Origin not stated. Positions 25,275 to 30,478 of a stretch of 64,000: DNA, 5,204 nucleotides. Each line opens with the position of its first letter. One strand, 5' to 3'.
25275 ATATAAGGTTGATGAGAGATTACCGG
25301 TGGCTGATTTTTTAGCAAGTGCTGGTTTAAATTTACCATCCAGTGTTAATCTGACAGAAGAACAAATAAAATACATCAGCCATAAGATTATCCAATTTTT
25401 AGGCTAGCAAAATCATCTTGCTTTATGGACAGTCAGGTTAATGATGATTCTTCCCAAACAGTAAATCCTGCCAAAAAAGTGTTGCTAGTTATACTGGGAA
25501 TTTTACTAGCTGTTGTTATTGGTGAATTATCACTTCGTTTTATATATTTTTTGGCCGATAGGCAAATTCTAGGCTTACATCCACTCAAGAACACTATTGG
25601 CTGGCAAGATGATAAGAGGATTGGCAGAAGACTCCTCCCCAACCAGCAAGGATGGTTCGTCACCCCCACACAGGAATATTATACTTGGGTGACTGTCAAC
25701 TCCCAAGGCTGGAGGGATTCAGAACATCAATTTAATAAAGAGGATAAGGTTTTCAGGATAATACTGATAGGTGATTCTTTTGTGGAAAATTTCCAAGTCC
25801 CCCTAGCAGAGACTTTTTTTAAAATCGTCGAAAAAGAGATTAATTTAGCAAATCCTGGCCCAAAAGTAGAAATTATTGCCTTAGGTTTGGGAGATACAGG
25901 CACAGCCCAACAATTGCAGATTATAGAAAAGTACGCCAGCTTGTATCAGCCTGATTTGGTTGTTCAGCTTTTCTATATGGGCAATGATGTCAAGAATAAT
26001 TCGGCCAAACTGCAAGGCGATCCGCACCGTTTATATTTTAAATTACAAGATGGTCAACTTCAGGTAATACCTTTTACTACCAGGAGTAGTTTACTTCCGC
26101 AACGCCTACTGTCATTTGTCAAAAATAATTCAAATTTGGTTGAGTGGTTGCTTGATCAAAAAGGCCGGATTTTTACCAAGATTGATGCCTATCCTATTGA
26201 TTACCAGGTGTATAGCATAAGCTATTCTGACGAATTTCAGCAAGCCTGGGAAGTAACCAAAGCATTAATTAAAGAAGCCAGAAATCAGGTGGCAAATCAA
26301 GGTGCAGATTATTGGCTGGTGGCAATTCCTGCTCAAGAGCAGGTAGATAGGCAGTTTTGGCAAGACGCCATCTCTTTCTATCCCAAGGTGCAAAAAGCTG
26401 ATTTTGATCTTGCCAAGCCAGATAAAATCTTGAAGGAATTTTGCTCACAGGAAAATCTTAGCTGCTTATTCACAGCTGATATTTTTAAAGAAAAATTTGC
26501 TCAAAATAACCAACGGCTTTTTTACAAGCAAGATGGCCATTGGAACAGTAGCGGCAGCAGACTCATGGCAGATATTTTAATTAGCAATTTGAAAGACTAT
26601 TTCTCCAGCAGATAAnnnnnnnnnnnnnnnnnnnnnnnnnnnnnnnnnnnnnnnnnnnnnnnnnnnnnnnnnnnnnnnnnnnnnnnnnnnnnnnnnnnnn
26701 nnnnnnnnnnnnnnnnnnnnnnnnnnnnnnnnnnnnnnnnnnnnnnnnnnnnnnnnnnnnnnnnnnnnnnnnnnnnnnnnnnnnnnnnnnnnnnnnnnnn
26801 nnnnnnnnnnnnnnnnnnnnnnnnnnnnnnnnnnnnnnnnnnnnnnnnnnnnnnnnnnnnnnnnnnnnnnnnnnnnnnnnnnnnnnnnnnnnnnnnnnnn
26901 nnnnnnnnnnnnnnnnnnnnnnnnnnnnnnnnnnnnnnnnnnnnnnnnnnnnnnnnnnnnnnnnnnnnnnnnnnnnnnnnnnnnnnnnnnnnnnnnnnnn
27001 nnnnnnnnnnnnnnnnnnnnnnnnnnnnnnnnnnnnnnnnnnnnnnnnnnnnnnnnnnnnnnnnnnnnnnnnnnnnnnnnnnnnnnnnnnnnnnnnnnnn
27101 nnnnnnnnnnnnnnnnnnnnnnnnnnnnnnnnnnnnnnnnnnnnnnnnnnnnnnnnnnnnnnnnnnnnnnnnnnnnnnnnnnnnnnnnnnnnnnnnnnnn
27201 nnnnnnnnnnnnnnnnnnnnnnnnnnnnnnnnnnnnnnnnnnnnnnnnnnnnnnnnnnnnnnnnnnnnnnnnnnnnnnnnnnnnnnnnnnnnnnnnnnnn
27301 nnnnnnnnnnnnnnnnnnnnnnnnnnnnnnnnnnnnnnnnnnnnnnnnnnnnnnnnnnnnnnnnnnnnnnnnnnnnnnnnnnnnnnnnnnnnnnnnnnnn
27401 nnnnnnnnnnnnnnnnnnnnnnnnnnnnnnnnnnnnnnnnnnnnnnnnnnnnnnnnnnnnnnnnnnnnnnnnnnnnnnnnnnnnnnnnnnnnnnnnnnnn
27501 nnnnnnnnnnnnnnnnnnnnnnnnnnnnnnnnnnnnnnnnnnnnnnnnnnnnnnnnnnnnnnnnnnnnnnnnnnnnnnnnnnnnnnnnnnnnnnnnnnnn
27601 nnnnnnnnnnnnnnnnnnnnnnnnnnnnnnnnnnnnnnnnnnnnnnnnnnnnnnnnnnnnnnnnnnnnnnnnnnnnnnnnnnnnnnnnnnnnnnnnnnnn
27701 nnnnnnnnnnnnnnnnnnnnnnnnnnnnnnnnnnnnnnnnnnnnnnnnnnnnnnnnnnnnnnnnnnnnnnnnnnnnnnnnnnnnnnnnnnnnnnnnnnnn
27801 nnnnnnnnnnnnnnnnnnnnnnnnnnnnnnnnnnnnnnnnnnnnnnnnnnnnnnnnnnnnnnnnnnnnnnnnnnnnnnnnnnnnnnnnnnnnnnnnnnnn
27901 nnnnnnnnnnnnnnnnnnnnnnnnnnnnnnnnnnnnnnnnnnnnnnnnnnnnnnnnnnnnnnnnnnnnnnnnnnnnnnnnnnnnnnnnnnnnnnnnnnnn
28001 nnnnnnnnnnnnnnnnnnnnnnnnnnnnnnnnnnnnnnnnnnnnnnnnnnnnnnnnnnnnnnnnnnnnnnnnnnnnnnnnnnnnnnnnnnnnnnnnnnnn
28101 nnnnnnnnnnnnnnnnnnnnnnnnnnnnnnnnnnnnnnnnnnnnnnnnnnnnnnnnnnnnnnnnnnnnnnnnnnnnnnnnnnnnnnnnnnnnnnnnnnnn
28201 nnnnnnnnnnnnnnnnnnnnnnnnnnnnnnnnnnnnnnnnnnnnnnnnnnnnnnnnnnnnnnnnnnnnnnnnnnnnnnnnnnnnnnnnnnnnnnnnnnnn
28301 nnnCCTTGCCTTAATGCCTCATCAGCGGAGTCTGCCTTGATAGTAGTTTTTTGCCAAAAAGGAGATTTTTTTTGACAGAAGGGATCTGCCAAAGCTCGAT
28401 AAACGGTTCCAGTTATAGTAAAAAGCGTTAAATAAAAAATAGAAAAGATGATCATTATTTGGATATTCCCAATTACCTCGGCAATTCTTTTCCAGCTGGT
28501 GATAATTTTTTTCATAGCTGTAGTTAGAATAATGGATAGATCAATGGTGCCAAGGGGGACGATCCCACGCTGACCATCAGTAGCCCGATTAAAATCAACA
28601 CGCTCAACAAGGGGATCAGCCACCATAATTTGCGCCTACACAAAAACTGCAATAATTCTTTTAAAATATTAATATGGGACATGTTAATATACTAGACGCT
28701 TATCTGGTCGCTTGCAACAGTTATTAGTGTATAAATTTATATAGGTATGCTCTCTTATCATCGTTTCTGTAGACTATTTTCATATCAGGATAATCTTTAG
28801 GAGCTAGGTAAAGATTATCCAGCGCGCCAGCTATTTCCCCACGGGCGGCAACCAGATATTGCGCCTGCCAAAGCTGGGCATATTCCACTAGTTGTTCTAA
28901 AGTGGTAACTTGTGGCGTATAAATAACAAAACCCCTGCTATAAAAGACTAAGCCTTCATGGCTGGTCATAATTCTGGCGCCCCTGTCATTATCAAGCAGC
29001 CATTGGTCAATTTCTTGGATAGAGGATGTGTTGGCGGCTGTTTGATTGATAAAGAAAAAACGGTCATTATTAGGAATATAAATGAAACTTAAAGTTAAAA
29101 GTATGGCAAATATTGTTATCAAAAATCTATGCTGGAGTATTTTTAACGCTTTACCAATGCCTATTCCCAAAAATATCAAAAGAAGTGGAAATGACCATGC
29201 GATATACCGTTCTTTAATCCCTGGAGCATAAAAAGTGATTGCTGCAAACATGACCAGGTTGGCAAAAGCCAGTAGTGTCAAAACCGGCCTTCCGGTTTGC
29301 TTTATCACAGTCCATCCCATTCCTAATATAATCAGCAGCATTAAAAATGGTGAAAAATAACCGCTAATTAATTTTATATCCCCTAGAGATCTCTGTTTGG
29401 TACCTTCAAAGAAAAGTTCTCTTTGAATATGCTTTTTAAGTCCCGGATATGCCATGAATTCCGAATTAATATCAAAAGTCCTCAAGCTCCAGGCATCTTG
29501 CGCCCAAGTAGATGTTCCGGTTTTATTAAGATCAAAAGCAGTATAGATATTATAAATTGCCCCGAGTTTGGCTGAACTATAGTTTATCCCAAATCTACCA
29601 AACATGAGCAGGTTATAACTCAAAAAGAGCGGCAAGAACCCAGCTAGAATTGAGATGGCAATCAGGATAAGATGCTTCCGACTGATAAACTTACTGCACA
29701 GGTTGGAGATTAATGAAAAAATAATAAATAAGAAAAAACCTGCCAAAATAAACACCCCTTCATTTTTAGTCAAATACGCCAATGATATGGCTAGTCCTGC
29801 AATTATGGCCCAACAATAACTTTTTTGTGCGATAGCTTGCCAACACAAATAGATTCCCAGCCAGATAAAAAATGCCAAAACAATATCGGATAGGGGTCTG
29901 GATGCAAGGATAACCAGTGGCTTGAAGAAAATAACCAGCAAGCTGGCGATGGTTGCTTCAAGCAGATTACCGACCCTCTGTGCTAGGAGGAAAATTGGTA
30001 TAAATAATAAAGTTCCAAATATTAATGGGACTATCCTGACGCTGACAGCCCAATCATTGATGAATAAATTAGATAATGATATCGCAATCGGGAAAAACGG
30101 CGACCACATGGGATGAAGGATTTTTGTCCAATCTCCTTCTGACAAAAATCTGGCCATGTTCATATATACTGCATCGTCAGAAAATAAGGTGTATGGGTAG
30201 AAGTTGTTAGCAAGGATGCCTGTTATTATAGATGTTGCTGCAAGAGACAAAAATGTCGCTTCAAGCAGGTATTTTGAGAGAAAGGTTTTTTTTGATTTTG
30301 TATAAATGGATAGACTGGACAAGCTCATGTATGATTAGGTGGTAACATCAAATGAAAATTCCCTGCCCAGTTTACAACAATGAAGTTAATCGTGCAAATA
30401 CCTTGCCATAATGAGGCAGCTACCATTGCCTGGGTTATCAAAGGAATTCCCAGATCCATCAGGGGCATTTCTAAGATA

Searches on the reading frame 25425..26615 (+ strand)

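Call 54: search_protein_families(library=ncbifam, proteins=[window:25425-26615:+], max_evalue=0.00001)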
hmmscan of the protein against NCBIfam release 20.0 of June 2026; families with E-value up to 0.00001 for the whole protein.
window:25425-26615:+ (396 aa): 1 family
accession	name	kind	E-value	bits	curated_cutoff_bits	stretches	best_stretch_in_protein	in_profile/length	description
NF047474.1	GDSL_LA_2486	hypoth_equivalog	7.6e-10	38.5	300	0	22-155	3-128/326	LA_2486 family SGNH/GDSL-type esterase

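Call 115: search_protein_families(library=pfam, proteins=[window:25425-26615:+], max_evalue=1)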
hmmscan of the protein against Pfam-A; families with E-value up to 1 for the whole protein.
window:25425-26615:+ (396 aa): 4 families
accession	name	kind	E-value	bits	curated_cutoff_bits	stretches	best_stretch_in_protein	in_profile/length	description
PF16822.11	ALGX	-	3.4e-09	37.2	26.5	1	273-390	23-131/268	SGNH hydrolase-like domain, acetyltransferase AlgX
PF19040.6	SGNH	-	0.0022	18.2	27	1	335-385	193-246/248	SGNH domain (fused to AT3 domains)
PF16850.11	Inhibitor_I66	-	0.25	11.6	27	0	221-305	27-115/146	Peptidase inhibitor I66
PF18066.6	Phage_ABA_S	-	0.34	12.1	27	1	260-301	25-66/89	Phage ABA sandwich domain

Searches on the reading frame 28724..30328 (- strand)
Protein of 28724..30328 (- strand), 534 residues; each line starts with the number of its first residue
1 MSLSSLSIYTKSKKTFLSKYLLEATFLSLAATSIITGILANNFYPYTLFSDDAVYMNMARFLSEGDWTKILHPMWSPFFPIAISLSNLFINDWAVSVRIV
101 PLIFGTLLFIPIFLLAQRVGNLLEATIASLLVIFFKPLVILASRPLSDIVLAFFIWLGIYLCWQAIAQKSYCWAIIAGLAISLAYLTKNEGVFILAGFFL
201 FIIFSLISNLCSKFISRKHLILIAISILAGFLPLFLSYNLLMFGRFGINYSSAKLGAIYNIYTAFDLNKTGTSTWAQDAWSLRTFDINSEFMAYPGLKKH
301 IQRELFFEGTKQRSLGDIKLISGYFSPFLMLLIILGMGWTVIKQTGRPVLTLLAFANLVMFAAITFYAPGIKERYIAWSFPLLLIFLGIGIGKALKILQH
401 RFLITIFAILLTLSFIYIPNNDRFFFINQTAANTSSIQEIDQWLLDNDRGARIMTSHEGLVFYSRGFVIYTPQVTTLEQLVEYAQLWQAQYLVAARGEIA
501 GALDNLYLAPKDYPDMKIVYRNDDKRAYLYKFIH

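Call 8: search_protein_families(library=pfam, proteins=[window:28724-30328:-], max_evalue=0.01)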
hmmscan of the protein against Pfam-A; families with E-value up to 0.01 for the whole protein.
window:28724-30328:- (534 aa): 2 families
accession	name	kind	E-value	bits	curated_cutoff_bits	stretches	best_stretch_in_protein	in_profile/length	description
PF02366.24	PMT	-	4.6e-10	39.9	22.7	1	91-227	78-225/245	Dolichyl-phosphate-mannose-protein mannosyltransferase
PF13231.12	PMT_2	-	3.7e-07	30.9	26.1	1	77-233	4-156/160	Dolichyl-phosphate-mannose-protein mannosyltransferase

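Call 97: search_solved_structures(query=window:28724-30328:-, max_evalue=1, show_alignments=2)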
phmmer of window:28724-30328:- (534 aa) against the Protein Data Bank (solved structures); distinct sequences matched with E-value up to 1: 1.
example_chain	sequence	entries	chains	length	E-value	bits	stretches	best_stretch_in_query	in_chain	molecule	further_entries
5nc8_A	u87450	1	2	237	0.85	12.1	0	478-530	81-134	Potassium efflux system protein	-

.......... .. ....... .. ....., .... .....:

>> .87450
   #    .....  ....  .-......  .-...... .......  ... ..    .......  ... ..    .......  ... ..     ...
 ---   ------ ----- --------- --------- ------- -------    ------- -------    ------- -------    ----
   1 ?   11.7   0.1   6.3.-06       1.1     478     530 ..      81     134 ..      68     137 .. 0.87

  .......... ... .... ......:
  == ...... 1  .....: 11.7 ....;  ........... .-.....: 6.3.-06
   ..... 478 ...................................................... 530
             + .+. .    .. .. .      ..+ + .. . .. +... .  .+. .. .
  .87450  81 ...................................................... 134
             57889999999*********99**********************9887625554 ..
